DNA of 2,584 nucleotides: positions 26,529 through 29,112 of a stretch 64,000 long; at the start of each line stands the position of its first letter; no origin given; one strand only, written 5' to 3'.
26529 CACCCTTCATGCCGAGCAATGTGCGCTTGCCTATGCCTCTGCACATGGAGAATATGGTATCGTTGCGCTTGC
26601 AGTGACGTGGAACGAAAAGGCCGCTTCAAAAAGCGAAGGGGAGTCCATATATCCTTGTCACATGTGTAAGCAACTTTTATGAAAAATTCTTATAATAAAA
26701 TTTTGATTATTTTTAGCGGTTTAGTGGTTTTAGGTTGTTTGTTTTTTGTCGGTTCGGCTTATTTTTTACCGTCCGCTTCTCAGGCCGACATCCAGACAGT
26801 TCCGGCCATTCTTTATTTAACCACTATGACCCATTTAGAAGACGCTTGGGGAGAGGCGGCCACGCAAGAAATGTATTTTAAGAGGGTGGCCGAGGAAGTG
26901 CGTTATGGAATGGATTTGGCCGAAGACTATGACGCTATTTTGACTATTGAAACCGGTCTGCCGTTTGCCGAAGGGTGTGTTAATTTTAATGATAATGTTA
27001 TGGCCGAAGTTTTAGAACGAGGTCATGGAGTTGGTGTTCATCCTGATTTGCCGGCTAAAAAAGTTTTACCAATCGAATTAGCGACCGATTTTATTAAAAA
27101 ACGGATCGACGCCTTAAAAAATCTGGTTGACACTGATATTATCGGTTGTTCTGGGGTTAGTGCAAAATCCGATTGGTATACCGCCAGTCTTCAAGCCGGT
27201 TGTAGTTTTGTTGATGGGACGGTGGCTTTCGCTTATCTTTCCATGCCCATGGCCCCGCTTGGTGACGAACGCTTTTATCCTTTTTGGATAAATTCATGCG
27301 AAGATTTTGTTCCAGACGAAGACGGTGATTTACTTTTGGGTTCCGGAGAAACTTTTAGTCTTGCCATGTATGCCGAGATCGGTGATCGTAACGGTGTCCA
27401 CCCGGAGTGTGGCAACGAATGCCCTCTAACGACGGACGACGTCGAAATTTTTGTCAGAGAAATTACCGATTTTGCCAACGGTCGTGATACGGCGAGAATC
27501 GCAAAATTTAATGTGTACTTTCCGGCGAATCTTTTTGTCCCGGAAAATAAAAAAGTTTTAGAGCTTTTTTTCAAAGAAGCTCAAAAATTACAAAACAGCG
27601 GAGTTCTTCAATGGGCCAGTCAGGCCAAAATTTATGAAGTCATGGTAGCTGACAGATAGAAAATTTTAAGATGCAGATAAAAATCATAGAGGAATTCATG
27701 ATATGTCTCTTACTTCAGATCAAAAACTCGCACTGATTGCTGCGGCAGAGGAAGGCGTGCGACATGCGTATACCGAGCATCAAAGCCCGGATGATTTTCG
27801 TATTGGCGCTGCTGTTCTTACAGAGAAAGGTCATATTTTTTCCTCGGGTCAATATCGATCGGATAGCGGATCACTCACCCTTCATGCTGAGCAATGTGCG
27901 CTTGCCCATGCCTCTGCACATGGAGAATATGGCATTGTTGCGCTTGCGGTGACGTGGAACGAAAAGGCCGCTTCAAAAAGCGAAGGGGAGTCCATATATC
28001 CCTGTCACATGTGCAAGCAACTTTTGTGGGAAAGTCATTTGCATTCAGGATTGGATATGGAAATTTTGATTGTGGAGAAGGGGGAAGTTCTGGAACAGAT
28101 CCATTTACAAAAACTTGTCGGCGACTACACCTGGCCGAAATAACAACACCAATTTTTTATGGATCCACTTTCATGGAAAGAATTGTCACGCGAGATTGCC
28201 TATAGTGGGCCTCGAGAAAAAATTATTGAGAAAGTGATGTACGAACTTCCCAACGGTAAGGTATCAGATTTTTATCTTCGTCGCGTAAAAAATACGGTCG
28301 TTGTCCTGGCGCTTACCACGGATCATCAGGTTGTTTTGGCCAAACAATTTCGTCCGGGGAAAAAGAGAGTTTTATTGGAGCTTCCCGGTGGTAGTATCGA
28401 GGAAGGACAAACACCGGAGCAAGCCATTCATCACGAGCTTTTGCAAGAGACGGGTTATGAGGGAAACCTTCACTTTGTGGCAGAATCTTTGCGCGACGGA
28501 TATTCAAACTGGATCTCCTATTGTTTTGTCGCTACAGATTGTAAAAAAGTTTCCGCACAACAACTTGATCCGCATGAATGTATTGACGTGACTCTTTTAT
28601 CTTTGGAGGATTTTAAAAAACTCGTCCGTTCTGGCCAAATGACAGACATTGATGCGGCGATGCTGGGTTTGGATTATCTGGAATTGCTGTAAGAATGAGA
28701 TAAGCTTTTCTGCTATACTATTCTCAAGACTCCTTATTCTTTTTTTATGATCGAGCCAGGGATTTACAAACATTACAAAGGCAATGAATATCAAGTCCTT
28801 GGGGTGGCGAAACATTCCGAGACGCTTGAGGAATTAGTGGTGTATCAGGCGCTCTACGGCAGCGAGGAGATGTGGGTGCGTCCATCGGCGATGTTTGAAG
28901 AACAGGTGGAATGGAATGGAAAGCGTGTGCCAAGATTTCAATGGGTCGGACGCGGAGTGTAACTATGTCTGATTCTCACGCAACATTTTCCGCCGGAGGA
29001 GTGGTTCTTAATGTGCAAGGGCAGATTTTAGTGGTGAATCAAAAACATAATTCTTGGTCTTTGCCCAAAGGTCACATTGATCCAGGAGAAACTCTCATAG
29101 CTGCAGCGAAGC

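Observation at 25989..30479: Compact co-directional operon of nucleotide-processing and house-cleaning genes with two DUF proteins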

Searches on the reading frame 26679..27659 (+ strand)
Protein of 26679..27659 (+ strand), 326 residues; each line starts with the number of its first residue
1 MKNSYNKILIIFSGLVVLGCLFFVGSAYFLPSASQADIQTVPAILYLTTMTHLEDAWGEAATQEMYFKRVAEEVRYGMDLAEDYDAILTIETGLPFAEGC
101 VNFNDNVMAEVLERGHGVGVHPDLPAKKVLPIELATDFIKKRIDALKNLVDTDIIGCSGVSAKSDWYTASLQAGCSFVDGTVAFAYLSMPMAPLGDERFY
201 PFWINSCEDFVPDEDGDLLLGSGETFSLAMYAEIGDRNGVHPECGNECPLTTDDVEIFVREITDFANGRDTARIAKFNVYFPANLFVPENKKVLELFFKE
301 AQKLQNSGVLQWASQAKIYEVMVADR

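Call 3: search_protein_families(library=pfam, proteins=[window:26679-27659:+], max_evalue=0.1)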
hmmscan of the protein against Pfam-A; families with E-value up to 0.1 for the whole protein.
window:26679-27659:+ (326 aa): 1 family
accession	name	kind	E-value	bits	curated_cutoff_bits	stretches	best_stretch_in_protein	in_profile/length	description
PF14145.11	YrhK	-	0.038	14.3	26.1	0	17-38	13-31/58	YrhK-like protein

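Call 8: search_protein_families(library=ncbifam, proteins=[window:26679-27659:+], max_evalue=0.1)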
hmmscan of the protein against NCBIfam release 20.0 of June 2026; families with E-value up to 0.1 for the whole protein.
window:26679-27659:+ (326 aa): 0 families

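Call 9: search_protein_families(library=padloc, proteins=[window:26679-27659:+], max_evalue=0.1)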
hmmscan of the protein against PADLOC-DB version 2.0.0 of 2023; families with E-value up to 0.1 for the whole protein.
window:26679-27659:+ (326 aa): 0 families

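Call 10: search_protein_families(library=phrogs, proteins=[window:26679-27659:+], max_evalue=0.01)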
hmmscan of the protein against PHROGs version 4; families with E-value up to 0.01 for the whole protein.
window:26679-27659:+ (326 aa): 0 families

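Call 13: search_solved_structures(query=window:26679-27659:+, max_evalue=10)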
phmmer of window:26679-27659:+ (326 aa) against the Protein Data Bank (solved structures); distinct sequences matched with E-value up to 10: 0.

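Call 36: find_homologous_proteins(query=window:26679-27659:+)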
Query window:26679-27659:+ (326 aa): 50 proteins with E <= 0.001 among 4754 candidates.
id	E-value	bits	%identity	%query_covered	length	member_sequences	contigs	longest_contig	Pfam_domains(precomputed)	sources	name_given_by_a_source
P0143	3.4e-213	725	94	100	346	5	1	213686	-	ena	-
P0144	2.9e-203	692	92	100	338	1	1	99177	-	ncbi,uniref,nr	ncbi:MAG: hypothetical protein UX45_C0001G0047 [Candidatus Uhrbacteria bacterium GW2011_GWF2_46_218]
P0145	1.1e-193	661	85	100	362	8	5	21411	-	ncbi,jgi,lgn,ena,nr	ncbi:TPA: hypothetical protein DEA21_02910 [Candidatus Uhrbacteria bacterium]|nr:hypothetical protei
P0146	5.9e-134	465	69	87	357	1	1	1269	-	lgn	-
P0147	2.5e-129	449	65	87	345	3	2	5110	-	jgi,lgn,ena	jgi:hypothetical protein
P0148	1.3e-122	427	62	94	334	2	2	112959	-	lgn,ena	-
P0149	1.3e-105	371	50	98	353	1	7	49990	-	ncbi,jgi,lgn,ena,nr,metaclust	ncbi:MAG: hypothetical protein UV80_C0009G0016 [Candidatus Peregrinibacteria bacterium GW2011_GWF2_4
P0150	1.1e-101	359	52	96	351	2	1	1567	-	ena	-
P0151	1.4e-101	358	56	87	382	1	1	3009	-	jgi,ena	-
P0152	1.3e-100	355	52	98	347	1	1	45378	-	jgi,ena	-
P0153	1.4e-100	355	55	91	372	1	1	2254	-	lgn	-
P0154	8.5e-100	352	52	93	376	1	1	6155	-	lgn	-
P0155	8.7e-100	352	51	97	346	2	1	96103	-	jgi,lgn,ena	-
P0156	9.3e-96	339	51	87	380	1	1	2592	-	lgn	-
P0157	1.3e-94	335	52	87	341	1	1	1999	-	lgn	-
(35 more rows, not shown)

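Call 42: search_solved_structures(query=A4, max_evalue=1)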
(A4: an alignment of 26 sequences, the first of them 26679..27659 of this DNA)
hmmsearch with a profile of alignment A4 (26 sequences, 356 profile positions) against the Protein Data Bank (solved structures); distinct sequences matched with E-value up to 1: 1.
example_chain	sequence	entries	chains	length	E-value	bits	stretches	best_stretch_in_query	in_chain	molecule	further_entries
8xje_A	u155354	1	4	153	0.89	11.7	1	265-339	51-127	YqeY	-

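Call 58: search_protein_families(library=pfam, alignment_id=A4, max_evalue=0.05)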
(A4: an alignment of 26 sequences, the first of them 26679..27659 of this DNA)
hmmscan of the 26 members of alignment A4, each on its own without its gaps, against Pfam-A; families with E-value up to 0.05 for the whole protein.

A. member 1, window:26679-27659:+ (326 aa): 1 family
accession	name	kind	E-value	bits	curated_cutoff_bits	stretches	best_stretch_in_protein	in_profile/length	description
PF14145.11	YrhK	-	0.038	14.3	26.1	0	17-38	13-31/58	YrhK-like protein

B. families by the number of members that match (of 26 scanned): 6 families
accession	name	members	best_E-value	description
PF14145.11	YrhK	3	0.038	YrhK-like protein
PF11617.13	Cu-binding_MopE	1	1.2e-08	Putative metal-binding motif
PF22540.1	RET_CRD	1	0.0011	RET, Cysteine Rich Domain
PF00335.26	Tetraspanin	1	0.0039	Tetraspanin family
PF08139.17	LPAM_1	1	0.0085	Prokaryotic membrane lipoprotein lipid attachment site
PF20187.3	DUF6550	1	0.039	Family of unknown function (DUF6550)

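Call 67: find_encoding_contigs(protein=P0148, flank=4000, max_places=1)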
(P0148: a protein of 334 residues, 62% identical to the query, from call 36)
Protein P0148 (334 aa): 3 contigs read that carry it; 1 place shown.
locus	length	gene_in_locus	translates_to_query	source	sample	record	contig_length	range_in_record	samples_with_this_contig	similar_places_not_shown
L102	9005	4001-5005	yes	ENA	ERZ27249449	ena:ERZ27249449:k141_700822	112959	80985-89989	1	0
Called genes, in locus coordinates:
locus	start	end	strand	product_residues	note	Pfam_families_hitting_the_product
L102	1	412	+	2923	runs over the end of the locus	PF10102:DUF2341, PF03160:Calx-beta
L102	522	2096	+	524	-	PF05496:RuvB_N (weak), PF13177:DNA_pol3_delta2, PF13401:AAA_22 (weak), PF00004:AAA, PF22608:DNAX_ATPase_lid (weak), PF12169:DNA_pol3_gamma3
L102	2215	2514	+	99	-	-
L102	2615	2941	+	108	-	PF03819:MazG (weak)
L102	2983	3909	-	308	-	PF17125:Methyltr_RsmF_N (weak), PF22458:RsmF-B_ferredox, PF01728:FtsJ (weak), PF01189:Methyltr_RsmB-F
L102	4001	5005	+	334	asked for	-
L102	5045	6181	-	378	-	PF13439:Glyco_transf_4, PF00534:Glycos_transf_1, PF13692:Glyco_trans_1_4, PF20706:GT4-conflict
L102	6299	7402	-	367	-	-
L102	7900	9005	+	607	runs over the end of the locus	PF00933:Glyco_hydro_3, PF01915:Glyco_hydro_3_C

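Call 68: find_encoding_contigs(protein=P0149, flank=4000, max_places=1)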
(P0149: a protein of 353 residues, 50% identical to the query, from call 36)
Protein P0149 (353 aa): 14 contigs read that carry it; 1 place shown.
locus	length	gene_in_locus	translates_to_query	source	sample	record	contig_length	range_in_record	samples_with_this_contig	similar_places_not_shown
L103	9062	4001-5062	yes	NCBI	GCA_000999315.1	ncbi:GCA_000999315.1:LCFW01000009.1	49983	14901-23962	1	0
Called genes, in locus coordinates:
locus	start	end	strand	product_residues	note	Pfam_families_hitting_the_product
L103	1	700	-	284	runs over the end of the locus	PF08282:Hydrolase_3 (faint)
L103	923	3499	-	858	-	PF01624:MutS_I, PF05188:MutS_II, PF05192:MutS_III, PF05190:MutS_IV, PF00488:MutS_V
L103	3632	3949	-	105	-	-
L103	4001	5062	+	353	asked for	-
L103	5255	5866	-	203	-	PF01726:LexA_DNA_bind, PF00717:Peptidase_S24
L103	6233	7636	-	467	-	PF04055:Radical_SAM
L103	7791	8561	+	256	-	PF01978:TrmB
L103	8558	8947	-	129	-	-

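Call 69: find_encoding_contigs(protein=P0145, flank=6000, max_places=2)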
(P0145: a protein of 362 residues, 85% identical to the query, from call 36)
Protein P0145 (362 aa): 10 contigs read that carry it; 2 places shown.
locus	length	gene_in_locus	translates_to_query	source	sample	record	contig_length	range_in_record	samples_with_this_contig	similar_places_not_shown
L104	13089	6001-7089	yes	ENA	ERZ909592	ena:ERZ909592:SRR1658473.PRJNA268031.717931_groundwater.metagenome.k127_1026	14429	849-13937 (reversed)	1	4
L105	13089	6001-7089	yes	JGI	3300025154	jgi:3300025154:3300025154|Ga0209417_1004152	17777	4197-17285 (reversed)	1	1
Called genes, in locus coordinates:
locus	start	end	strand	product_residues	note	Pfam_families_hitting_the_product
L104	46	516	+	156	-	-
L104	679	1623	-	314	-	PF22458:RsmF-B_ferredox, PF01189:Methyltr_RsmB-F, PF01728:FtsJ, PF13847:Methyltransf_31 (weak)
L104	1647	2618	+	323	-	-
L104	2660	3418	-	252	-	PF00535:Glycos_transf_2, PF10111:Glyco_tranf_2_2, PF13641:Glyco_tranf_2_3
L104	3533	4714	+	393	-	PF13439:Glyco_transf_4 (weak), PF00534:Glycos_transf_1, PF13692:Glyco_trans_1_4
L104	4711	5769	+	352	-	PF13439:Glyco_transf_4, PF20706:GT4-conflict (weak), PF00534:Glycos_transf_1, PF13692:Glyco_trans_1_4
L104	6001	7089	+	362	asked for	-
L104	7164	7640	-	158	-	PF20393:Pro_CA_2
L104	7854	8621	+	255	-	-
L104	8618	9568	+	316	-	PF01820:Dala_Dala_lig_N, PF02786:CPSase_L_D2, PF02222:ATP-grasp (weak), PF07478:Dala_Dala_lig_C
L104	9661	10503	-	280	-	-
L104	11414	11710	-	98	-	-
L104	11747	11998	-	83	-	PF01541:GIY-YIG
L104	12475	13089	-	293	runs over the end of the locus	PF13480:Acetyltransf_6 (weak)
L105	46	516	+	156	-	-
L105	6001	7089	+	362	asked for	-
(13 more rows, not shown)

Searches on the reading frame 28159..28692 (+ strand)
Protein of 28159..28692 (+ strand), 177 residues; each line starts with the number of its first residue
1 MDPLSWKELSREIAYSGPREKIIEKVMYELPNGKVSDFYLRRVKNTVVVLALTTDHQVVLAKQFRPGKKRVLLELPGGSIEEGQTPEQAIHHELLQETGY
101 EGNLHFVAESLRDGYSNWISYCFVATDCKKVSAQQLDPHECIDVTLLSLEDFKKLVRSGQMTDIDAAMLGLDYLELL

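Call 3: search_protein_families(library=pfam, proteins=[window:28159-28692:+], max_evalue=0.1)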
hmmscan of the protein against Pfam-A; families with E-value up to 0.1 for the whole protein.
window:28159-28692:+ (177 aa): 2 families
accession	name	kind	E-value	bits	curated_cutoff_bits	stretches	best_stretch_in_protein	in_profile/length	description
PF00293.34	NUDIX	-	7.5e-16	58.8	21.1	1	46-153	5-120/134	NUDIX domain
PF14815.12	NUDIX_4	-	0.02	15.1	35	1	49-100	2-51/113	NUDIX domain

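Call 8: search_protein_families(library=ncbifam, proteins=[window:28159-28692:+], max_evalue=0.1)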
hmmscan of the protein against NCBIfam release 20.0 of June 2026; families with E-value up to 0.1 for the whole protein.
window:28159-28692:+ (177 aa): 17 families
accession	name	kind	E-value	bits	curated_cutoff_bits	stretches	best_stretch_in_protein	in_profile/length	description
NF008736.0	PRK11762.1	equivalog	2.6e-11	43.4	169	1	23-163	24-167/186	ADP compounds hydrolase NudE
TIGR00586.1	mutt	equivalog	7.8e-08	32.4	97.9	1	57-109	18-70/129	8-oxo-dGTP diphosphatase MutT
NF008044.0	PRK10776.1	equivalog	1.6e-07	31.2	148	1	56-103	16-63/130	8-oxo-dGTP diphosphatase MutT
TIGR02705.1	nudix_YtkD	equivalog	4.3e-06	26.3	154.4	1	53-109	32-84/156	RNA deprotection pyrophosphohydrolase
NF041652.1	Nud_hyd_Dein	equivalog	8.1e-06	26.1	200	1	46-161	17-136/152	Nudix hydrolase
NF006530.0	PRK08999.1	equivalog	8.8e-06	25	245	1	47-101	9-63/315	Nudix family hydrolase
TIGR00052.1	TIGR00052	subfamily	4.7e-05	23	79.55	1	28-103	29-113/188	nudix-type nucleoside diphosphatase, YffH/AdpP family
NF001938.0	PRK00714.1-5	equivalog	8.4e-05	22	116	1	45-130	14-98/172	RNA pyrophosphohydrolase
NF001936.0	PRK00714.1-3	equivalog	0.00011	22.2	118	1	72-130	36-88/155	RNA pyrophosphohydrolase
NF011585.0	PRK15009.1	equivalog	0.00021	21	234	1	44-175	46-185/191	GDP-mannose pyrophosphatase NudK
NF007834.0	PRK10546.1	equivalog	0.00026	20.8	156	1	47-110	6-70/135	pyrimidine (deoxy)nucleoside triphosphate diphosphatase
NF001934.0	PRK00714.1-1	equivalog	0.00032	20.2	241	1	47-104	11-64/176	RNA pyrophosphohydrolase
NF001935.0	PRK00714.1-2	equivalog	0.00085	18.9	259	1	52-105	16-65/183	RNA pyrophosphohydrolase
NF003785.0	PRK05379.1-1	equivalog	0.0021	17.3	418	1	46-101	205-258/347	bifunctional nicotinamide-nucleotide adenylyltransferase/Nudix hydroxylase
NF001937.0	PRK00714.1-4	equivalog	0.0062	16.2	139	1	47-122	11-78/161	RNA pyrophosphohydrolase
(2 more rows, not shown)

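Call 9: search_protein_families(library=padloc, proteins=[window:28159-28692:+], max_evalue=0.1)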
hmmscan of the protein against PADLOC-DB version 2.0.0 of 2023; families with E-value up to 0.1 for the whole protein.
window:28159-28692:+ (177 aa): 1 family
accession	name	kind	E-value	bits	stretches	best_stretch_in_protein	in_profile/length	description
PDLC04899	PDC-S07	-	1.1e-08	32.9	1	44-115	5-77/135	-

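Call 10: search_protein_families(library=phrogs, proteins=[window:28159-28692:+], max_evalue=0.01)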
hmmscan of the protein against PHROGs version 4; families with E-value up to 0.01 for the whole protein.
window:28159-28692:+ (177 aa): 5 families
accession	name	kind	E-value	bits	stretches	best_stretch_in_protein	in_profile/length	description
phrog_1198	-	other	8.2e-09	36.6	1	44-156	38-154/253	MutT/NUDIX hydrolase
phrog_6216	-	unknown function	2.8e-05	24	1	72-167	25-113/545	-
phrog_15528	-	head and packaging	0.00035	20.1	1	52-107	529-580/794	portal protein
phrog_19657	-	other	0.00053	21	1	45-103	33-91/176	nudix hydrolase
phrog_1185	-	other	0.0069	16.8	1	68-101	178-209/301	nudix hydrolase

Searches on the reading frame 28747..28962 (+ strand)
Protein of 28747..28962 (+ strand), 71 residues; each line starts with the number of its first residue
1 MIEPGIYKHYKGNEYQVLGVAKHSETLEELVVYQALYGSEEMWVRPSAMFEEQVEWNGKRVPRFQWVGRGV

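Call 3: search_protein_families(library=pfam, proteins=[window:28747-28962:+], max_evalue=0.1)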
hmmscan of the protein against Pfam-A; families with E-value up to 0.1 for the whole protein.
window:28747-28962:+ (71 aa): 1 family
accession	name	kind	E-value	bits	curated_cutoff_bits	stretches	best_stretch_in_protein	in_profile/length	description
PF07866.17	DUF1653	-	2.2e-30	105.2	23.5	1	5-65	1-61/62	Protein of unknown function (DUF1653)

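Call 8: search_protein_families(library=ncbifam, proteins=[window:28747-28962:+], max_evalue=0.1)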
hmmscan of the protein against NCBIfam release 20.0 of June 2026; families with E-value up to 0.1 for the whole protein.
window:28747-28962:+ (71 aa): 0 families

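Call 9: search_protein_families(library=padloc, proteins=[window:28747-28962:+], max_evalue=0.1)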
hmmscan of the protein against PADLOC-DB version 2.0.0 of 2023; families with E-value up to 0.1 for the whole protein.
window:28747-28962:+ (71 aa): 0 families

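Call 10: search_protein_families(library=phrogs, proteins=[window:28747-28962:+], max_evalue=0.01)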
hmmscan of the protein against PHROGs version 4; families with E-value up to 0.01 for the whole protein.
window:28747-28962:+ (71 aa): 2 families
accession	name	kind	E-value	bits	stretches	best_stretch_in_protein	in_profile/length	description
phrog_4767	-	unknown function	2e-06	27.8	1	5-60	13-71/505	-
phrog_21101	-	unknown function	2.6e-05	24.8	0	4-24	86-106/205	-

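Call 76: search_solved_structures(query=window:28747-28962:+, max_evalue=1)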
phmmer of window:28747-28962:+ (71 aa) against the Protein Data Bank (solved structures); distinct sequences matched with E-value up to 1: 4.
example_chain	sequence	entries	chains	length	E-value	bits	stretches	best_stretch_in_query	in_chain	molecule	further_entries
3be3_A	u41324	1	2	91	5.9e-10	42.3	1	3-69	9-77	Uncharacterized protein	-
8bd3_S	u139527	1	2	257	0.24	15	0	15-69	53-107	Chlorophyll a b-binding CP26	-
9hd7_S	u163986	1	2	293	0.35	14.5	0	15-69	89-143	Chlorophyll a-b binding protein, chloroplastic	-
7u5f_A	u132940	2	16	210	0.53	13.9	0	5-48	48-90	Guanylate kinase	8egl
